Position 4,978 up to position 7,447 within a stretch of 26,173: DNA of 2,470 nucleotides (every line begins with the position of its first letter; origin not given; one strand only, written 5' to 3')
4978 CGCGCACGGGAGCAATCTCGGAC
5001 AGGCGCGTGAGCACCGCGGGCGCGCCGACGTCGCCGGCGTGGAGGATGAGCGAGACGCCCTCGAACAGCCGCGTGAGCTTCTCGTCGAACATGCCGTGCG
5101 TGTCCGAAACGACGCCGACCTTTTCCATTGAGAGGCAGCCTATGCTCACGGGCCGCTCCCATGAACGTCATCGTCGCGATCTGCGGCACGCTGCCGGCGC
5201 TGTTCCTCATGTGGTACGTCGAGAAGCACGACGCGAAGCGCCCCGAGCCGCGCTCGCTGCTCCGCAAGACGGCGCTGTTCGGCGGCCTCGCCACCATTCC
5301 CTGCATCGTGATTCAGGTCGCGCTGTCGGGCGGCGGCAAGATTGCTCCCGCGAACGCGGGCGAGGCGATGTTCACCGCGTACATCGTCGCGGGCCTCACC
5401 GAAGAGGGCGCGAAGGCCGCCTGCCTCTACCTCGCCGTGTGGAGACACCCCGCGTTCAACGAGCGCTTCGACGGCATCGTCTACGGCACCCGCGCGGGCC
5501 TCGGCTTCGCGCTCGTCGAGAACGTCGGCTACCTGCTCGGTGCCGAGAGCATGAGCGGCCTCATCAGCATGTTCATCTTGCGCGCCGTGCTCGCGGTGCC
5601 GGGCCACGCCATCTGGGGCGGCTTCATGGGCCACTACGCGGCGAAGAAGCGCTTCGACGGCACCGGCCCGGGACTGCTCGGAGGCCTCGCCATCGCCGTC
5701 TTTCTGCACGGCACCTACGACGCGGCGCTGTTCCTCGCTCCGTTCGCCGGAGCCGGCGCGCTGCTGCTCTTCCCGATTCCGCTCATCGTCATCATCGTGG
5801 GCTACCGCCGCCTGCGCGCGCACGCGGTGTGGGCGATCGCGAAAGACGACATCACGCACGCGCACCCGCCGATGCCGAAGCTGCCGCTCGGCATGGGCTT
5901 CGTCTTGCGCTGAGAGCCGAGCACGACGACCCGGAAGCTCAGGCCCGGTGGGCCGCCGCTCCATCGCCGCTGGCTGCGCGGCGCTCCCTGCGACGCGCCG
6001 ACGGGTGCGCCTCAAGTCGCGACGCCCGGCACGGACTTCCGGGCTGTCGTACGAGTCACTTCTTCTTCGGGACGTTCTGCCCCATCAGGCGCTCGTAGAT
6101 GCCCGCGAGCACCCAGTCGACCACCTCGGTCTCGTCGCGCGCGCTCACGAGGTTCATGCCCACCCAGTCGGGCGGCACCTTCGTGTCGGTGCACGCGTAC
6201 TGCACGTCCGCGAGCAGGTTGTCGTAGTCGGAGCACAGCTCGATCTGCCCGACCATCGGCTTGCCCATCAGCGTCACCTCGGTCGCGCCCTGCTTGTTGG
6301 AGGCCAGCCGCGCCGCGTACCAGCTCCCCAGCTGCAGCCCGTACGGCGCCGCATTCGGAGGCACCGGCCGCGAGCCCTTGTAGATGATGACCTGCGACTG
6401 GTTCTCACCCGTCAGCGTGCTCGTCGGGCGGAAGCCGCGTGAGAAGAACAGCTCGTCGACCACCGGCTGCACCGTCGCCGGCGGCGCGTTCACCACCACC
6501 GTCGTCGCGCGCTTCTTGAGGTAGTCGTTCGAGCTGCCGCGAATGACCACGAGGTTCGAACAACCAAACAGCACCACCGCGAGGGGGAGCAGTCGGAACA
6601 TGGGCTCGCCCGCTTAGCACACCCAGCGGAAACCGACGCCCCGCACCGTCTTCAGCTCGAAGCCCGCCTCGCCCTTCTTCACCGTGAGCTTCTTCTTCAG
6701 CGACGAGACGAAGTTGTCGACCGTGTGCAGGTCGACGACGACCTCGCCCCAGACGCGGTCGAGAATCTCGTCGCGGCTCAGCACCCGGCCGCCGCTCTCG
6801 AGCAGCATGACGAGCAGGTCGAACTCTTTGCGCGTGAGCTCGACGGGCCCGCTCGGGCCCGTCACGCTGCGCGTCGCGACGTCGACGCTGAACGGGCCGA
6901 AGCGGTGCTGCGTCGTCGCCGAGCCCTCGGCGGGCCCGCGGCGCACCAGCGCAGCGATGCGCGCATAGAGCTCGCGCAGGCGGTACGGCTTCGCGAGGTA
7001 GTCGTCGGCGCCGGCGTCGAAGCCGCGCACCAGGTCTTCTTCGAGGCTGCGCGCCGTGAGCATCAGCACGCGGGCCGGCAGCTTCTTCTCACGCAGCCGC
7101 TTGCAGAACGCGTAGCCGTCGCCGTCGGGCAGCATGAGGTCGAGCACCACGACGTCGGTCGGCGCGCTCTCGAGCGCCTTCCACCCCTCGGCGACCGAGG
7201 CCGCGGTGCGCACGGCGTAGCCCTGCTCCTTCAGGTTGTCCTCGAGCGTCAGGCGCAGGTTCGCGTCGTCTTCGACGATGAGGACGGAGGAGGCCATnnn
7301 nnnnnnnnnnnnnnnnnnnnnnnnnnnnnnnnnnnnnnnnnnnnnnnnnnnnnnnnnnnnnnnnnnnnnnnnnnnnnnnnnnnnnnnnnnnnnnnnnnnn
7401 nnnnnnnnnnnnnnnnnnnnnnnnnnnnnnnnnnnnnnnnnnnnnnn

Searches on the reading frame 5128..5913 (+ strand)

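Call 95: search_protein_families(library=pfam, proteins=[window:5128-5913:+], max_evalue=0.0001)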
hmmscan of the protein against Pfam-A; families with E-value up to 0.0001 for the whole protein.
window:5128-5913:+ (261 aa): 1 family
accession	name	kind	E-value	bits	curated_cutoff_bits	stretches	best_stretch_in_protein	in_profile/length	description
PF13367.11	PrsW-protease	-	5.8e-39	134.1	23.5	1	40-220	1-193/196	PrsW family intramembrane metalloprotease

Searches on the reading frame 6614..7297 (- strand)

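Call 95: search_protein_families(library=pfam, proteins=[window:6614-7297:-], max_evalue=0.0001)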
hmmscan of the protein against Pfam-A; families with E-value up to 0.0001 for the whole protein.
window:6614-7297:- (227 aa): 2 families
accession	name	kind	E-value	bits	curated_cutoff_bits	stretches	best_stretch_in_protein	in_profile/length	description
PF00072.30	Response_reg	-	2.1e-27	95.9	30.2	1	5-114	1-110/111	Response regulator receiver domain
PF00486.34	Trans_reg_C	-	1.7e-19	70.1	26.2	1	151-224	3-76/77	Transcriptional regulatory protein, C terminal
